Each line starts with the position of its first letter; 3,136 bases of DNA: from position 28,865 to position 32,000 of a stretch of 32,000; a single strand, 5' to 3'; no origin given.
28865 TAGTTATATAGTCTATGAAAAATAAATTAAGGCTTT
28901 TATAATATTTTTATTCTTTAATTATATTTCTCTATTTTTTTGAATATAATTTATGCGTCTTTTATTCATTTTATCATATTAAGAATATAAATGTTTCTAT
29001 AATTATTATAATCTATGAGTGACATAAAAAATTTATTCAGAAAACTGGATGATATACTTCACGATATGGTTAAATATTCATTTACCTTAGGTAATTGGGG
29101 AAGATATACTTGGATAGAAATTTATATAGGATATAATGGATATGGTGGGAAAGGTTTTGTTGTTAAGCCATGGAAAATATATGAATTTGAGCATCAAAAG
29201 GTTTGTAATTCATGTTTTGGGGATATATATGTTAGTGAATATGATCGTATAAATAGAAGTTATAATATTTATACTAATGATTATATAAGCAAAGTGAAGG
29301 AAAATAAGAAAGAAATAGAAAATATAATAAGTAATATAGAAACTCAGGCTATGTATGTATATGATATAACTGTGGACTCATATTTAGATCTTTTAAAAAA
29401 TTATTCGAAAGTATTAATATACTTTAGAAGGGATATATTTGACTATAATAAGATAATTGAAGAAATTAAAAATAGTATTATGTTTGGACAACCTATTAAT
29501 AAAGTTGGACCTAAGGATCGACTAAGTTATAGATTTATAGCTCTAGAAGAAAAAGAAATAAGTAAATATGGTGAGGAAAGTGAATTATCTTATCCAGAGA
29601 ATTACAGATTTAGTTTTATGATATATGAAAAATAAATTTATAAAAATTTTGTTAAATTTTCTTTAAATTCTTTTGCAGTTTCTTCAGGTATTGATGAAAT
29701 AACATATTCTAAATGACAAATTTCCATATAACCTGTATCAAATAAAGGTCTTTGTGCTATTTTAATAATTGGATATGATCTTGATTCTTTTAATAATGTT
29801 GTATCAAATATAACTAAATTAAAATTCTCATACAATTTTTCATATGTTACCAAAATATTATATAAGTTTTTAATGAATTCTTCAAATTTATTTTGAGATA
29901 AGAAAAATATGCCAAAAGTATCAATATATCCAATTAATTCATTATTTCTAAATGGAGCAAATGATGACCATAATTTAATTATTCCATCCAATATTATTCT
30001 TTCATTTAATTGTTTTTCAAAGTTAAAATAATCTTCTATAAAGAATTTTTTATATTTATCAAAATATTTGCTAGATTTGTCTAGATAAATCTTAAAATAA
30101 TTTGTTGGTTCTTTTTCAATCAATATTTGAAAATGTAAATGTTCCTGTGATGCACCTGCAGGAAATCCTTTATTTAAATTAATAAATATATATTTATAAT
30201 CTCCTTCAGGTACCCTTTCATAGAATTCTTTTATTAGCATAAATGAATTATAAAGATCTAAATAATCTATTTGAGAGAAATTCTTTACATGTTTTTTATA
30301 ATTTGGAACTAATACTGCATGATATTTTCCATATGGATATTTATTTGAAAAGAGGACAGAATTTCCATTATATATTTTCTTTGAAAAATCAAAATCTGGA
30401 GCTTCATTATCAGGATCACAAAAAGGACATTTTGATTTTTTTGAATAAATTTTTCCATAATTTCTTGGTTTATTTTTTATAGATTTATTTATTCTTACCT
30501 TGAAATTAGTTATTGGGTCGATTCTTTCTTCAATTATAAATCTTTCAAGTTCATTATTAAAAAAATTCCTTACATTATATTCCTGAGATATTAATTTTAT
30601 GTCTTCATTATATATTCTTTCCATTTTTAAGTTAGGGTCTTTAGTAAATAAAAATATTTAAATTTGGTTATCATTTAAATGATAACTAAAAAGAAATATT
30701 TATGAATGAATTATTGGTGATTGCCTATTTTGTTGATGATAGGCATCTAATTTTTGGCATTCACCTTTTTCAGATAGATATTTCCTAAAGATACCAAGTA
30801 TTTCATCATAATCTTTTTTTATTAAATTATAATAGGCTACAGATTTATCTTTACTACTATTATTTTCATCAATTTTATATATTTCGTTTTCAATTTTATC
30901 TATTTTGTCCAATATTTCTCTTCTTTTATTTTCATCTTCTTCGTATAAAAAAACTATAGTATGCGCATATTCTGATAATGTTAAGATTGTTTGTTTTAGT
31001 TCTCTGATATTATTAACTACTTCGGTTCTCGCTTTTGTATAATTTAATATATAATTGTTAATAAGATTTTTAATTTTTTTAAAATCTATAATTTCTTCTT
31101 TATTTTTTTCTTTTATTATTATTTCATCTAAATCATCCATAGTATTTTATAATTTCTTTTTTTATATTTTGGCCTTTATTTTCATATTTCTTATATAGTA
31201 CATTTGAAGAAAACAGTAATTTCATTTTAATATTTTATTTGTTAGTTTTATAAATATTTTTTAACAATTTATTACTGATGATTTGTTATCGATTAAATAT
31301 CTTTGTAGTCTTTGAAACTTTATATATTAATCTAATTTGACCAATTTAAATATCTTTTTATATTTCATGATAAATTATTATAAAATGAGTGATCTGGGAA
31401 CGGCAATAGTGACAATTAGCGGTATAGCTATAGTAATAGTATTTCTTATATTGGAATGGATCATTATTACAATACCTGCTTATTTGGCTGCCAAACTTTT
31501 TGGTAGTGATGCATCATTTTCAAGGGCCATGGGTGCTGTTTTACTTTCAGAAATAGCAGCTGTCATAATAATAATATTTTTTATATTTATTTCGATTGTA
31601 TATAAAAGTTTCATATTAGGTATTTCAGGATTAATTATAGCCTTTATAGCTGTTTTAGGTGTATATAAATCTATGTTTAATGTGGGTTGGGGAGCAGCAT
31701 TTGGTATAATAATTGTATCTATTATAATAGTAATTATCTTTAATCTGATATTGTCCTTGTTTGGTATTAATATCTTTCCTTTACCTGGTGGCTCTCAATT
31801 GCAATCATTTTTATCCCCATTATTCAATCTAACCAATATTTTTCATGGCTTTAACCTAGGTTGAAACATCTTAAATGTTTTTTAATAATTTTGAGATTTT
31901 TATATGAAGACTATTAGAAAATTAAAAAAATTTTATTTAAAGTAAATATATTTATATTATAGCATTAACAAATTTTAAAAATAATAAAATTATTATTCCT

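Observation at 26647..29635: Tandem array of four fast-diverging paralogs of an unrecognised cytoplasmic protein family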

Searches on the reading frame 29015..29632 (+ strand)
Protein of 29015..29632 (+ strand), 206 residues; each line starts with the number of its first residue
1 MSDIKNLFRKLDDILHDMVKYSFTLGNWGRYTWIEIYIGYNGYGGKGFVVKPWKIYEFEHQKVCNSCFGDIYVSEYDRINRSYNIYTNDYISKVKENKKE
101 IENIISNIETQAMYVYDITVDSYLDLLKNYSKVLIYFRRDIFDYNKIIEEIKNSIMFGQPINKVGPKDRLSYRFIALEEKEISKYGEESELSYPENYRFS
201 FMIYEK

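Call 4: search_protein_families(library=pfam, proteins=[window:29015-29632:+], max_evalue=1)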
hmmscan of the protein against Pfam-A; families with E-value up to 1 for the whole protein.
window:29015-29632:+ (206 aa): 1 family
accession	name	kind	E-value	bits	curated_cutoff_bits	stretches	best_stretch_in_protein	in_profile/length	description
PF06511.16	T3SS_TC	-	0.58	10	25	1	100-134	150-184/355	Type III secretion systems tip complex components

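Call 13: search_protein_families(library=padloc, proteins=[window:29015-29632:+], max_evalue=1)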
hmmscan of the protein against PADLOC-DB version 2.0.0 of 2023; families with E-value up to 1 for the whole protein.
window:29015-29632:+ (206 aa): 0 families

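Call 17: find_encoding_contigs(protein=window:29015-29632:+, flank=10000, max_places=4)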
Protein window:29015-29632:+ (206 aa): no gene with exactly this product is on record in the collection.

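Call 53: search_protein_families(library=ncbifam, proteins=[window:29015-29632:+], max_evalue=10)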
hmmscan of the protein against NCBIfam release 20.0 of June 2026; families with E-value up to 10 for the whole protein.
window:29015-29632:+ (206 aa): 1 family
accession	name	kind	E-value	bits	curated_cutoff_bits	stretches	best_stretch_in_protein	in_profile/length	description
NF002370.0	PRK01355.1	subfamily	0.013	15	143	1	65-149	19-97/199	FMN-dependent NADH-azoreductase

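Call 81: find_homologous_proteins(query=A5, max_evalue=0.1)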
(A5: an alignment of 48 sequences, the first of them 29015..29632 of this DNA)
Query A5 (48 sequences) (206 aa, profile of the alignment): 45 proteins with E <= 0.1 among 2497 candidates.
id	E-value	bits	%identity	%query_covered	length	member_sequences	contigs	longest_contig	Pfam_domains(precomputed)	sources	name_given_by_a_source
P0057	2.0e-81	291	100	100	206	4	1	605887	-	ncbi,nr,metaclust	ncbi:hypothetical protein Nps_00820 [Candidatus Nanopusillus acidilobi]|nr:hypothetical protein Nps_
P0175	3.2e-81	290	52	99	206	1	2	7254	-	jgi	jgi:hypothetical protein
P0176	3.7e-80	287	54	99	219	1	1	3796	-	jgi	jgi:thiamine kinase-like enzyme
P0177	8.4e-80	286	52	99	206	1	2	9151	-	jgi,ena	-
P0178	1.4e-75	272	48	100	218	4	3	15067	-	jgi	-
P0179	1.0e-74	269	43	100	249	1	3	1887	-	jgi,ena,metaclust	metaclust:\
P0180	2.0e-74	268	88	100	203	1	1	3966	-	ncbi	ncbi:MAG: hypothetical protein RXO36_06800 [Candidatus Nanopusillus acidilobi]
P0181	1.4e-73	265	45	100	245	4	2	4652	-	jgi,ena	-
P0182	1.9e-73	265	48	99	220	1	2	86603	-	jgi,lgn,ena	jgi:hypothetical protein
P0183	9.1e-73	263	54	99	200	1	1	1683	-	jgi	jgi:hypothetical protein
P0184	1.8e-72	262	54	99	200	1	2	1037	-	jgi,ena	-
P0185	6.2e-72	260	83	99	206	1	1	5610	-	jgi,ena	-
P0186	6.8e-72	260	54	96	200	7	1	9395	-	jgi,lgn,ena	-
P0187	9.0e-72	259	53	99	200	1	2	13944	-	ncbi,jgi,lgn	jgi:hypothetical protein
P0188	1.4e-71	259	83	99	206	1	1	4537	-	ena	-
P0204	1.0e-50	191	49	85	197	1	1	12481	-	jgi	jgi:hypothetical protein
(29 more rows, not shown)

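Call 90: predict_structure(alignment_id=A7)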
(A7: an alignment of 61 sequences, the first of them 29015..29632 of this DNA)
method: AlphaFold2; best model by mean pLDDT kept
length: 206 residues; sequences in the alignment: 61
mean_pLDDT: 91.8   pTM: 0.88
mean pLDDT of the five models: 91.8, 91.1, 90.6, 90.3, 87.8
residues with pLDDT >= 90: 165; 70-90: 24; 50-70: 17; < 50: 0
segments of 3 or more residues with pLDDT < 50: none
pLDDT, mean of each block of 10 residues (from residue 1): 88 98 97 96 97 95 90 96 96 97 98 96 90 97 97 93 67 91 60 95 93
secondary structure, 60 per line:
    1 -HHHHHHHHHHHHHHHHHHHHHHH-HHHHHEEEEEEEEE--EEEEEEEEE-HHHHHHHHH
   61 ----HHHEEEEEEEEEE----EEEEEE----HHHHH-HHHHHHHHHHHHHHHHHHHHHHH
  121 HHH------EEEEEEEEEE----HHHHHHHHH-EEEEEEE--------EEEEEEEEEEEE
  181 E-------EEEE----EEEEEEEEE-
elements in order: H2-24 H26-30 E31-39 E42-50 H52-60 E68-77 E82-87 H92-96 H98-123 E130-139 H144-152 E154-160 E169-181 E189-192 E197-205
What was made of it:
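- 29015..29635 (+): Copy 4 (Nps_00820, 206 aa, pI 5.8). It is the copy closest to the single-copy orthologs of other lineages and so the likely ancestral gene. AF2 model has pLDDT 91.8 and pTM 0.88 (call 90).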

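Call 94: fold_search(model_id=the predicted structure, library=pdb)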
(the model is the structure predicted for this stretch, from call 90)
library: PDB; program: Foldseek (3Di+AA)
matches with E <= 10: 703; with E <= 0.001: 0
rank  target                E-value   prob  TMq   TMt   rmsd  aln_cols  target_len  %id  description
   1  6ghn_C                6.3e-02  0.09  0.15  0.13  20.1       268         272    9  HLA-E*01:03 in complex with the Mtb44 peptide variant: Mtb44*P9-Phe. (released 2018-08-08)
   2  4huh_B                7.5e-02  0.07  0.09  0.09  14.7        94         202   14  Structure of the bacteriophage T4 tail terminator protein, gp15 (C-terminal truncation mutant 1-261). (released 2013-02-27)
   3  4huh_C                8.4e-02  0.06  0.09  0.09  14.8        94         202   13  Structure of the bacteriophage T4 tail terminator protein, gp15 (C-terminal truncation mutant 1-261). (released 2013-02-27)
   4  7sgz_H                1.0e-01  0.05  0.13  0.12  18.9       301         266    6  Structure of the yeast Rad24-RFC loader bound to DNA and the closed 9-1-1 clamp (released 2022-03-23)
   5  4hud_A                1.1e-01  0.06  0.09  0.09  14.8        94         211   13  Structure of the bacteriophage T4 tail terminator protein, gp15. (released 2013-02-27)
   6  8fhu_D                1.3e-01  0.16  0.24  0.20  18.5       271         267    7  Structure of Pyruvate dehydrogenase phosphatase regulatory subunit epitope presented by H2-Dd (released 2023-06-28)
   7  4huh_F                1.3e-01  0.06  0.09  0.09  14.7        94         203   14  Structure of the bacteriophage T4 tail terminator protein, gp15 (C-terminal truncation mutant 1-261). (released 2013-02-27)
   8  4huh_E                1.4e-01  0.05  0.09  0.09  14.7        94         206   14  Structure of the bacteriophage T4 tail terminator protein, gp15 (C-terminal truncation mutant 1-261). (released 2013-02-27)
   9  6ghn_A                1.5e-01  0.07  0.15  0.13  20.6       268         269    9  HLA-E*01:03 in complex with the Mtb44 peptide variant: Mtb44*P9-Phe. (released 2018-08-08)
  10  5ynt_A                1.6e-01  0.04  0.13  0.10  19.0       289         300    8  Crystal structure of an aromatic prenyltransferase FAMD1 from Fischerella ambigua UTEX 1903 (released 2018-08-29)
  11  3p4m_A                1.7e-01  0.13  0.23  0.18  20.3       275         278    8  Crystal Structure of H2-Kb in complex with the NP205-LCMV epitope YTVKYPNL, an 8-mer peptide from the LCMV (released 2011-10-12)
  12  5ynu_A                1.7e-01  0.04  0.14  0.11  20.4       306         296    8  Crystal structure of an aromatic prenyltransferase FAMD1 from Fischerella ambigua UTEX 1903 in complex with INN (released 2018-08-29)
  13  5ynw_A                1.7e-01  0.04  0.13  0.10  19.1       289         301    8  Crystal structure of an aromatic prenyltransferase FAMD1 from Fischerella ambigua UTEX 1903 in complex with DMASPP and (released 2018-08-29)
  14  1vac_A                1.8e-01  0.12  0.24  0.19  17.8       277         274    7  MHC CLASS I H-2KB HEAVY CHAIN COMPLEXED WITH BETA-2 MICROGLOBULIN AND CHICKEN OVALBUMIN (released 1996-06-20)
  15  1zt1_A                1.9e-01  0.12  0.22  0.19  17.6       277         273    6  crystal structure of class I MHC H-2Kk in complex with an octapeptide (released 2005-10-18)
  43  8gup_A                4.0e-01  0.41  0.30  0.37  10.7       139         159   12  Crystal structure of EsaG from Staphylococcus aureus (released 2022-11-09)
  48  8guo_A                4.3e-01  0.54  0.32  0.39  12.1       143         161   12  Crystal structure of the nuclease domain of EsaD in complex with EsaG from Staphylococcus aureus (released 2022-11-09)
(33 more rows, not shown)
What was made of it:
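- On Immunity-gene arrays of polymorphic toxin systems (e.g. EsaG/DUF600): Foldseek against EsaG gives E=0.4, TM-score 0.30-0.39 and rmsd 10-12 A (call 94).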

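Call 96: find_encoding_contigs(protein=P0204, flank=6000, max_places=2)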
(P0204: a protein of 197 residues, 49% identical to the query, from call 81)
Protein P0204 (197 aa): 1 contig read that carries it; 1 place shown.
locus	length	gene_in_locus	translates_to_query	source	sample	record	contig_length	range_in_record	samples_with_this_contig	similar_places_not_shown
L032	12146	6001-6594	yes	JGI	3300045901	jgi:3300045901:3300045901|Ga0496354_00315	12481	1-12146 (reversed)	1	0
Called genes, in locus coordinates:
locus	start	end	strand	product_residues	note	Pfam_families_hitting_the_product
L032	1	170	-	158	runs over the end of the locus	PF04073:tRNA_edit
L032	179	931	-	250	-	-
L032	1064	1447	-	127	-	-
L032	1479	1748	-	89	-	PF00708:Acylphosphatase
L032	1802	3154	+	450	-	PF01336:tRNA_anti-codon, PF00152:tRNA-synt_2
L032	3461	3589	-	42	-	-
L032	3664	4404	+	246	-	-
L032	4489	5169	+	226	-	-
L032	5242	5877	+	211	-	-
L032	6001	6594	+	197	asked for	-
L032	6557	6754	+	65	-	-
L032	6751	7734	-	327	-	-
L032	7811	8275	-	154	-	-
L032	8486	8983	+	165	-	-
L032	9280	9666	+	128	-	-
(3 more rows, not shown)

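Call 97: find_encoding_contigs(protein=P0178, flank=6000, max_places=2)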
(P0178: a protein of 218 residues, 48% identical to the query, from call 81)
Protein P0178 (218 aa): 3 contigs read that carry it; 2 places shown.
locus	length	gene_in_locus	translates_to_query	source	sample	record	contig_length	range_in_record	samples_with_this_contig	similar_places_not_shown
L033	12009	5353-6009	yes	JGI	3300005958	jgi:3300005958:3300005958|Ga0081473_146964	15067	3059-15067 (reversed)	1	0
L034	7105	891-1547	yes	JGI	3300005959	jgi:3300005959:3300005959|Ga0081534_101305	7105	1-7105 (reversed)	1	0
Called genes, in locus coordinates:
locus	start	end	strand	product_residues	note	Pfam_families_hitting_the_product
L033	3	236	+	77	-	?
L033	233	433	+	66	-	PF01192:RNA_pol_Rpb6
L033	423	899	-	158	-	PF04073:tRNA_edit, PF23526:AprA_N (weak)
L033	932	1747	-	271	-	-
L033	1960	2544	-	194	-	-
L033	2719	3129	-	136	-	-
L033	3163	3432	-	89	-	PF00708:Acylphosphatase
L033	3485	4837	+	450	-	PF01336:tRNA_anti-codon, PF00152:tRNA-synt_2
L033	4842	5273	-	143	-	PF24026:DUF7337 (weak)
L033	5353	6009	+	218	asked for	-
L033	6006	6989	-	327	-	-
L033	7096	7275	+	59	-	-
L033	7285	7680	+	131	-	-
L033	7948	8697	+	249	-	-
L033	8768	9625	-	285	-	-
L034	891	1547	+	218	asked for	-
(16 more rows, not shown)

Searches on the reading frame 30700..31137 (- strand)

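Call 4: search_protein_families(library=pfam, proteins=[window:30700-31137:-], max_evalue=1)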
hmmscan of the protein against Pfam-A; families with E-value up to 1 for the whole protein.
window:30700-31137:- (145 aa): 4 families
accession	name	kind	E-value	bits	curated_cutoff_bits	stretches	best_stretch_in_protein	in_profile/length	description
PF05816.16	TelA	-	0.012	15.1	30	1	3-61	60-120/332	Toxic anion resistance protein (TelA)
PF03285.20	Paralemmin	-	0.014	15.3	27.3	1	66-100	57-91/333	Paralemmin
PF10146.14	zf-C4H2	-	0.082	13.8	34.5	1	26-138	5-116/240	Zinc finger-containing protein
PF25496.1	URGCP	-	0.39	10.4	27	1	44-103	160-220/299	Up-regulator of cell proliferation-like domain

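Call 13: search_protein_families(library=padloc, proteins=[window:30700-31137:-], max_evalue=1)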
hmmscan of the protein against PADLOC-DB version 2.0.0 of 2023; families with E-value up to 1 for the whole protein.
window:30700-31137:- (145 aa): 1 family
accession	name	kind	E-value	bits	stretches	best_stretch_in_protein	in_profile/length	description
PDLC00248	LmuA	-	0.00015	19.1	1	5-112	262-358/359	DUF4297 domain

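Call 53: search_protein_families(library=ncbifam, proteins=[window:30700-31137:-], max_evalue=10)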
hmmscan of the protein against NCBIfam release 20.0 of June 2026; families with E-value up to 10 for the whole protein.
window:30700-31137:- (145 aa): 7 families
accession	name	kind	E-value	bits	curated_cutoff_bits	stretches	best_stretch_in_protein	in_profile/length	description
NF051464.1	tail_spec_CT441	exception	0.02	13.6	700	1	4-106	80-184/645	tail-specific protease Tsp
NF052432.1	TC0500_fam_Inc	equivalog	0.12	11.7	240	1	23-75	118-170/214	TC0500 family inclusion membrane protein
NF005983.0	PRK08085.1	equivalog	0.13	11.9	408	1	68-117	66-117/254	gluconate 5-dehydrogenase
NF004428.0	PRK05771.2-1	equivalog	0.25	9.4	766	1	27-131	135-241/680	V-type ATP synthase subunit I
NF007178.0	PRK09609.1-3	equivalog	0.56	9.6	483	1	43-98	120-163/311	hypothetical protein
TIGR03112.1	6_pyr_pter_rel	hypoth_equivalog_domain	0.92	9.8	69.35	1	6-58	29-82/113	6-pyruvoyl tetrahydropterin synthase-related domain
TIGR01687.1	moaD_arch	subfamily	1.8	9.1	49.5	1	5-53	11-58/88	MoaD family protein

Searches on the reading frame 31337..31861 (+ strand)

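Call 74: search_protein_families(library=pfam, proteins=[window:31337-31861:+], max_evalue=0.001)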
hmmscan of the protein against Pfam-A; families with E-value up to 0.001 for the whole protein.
window:31337-31861:+ (175 aa): 1 family
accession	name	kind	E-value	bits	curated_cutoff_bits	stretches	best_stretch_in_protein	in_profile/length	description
PF04893.22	Yip1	-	0.00016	22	28.6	1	5-135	32-168/173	Yip1 domain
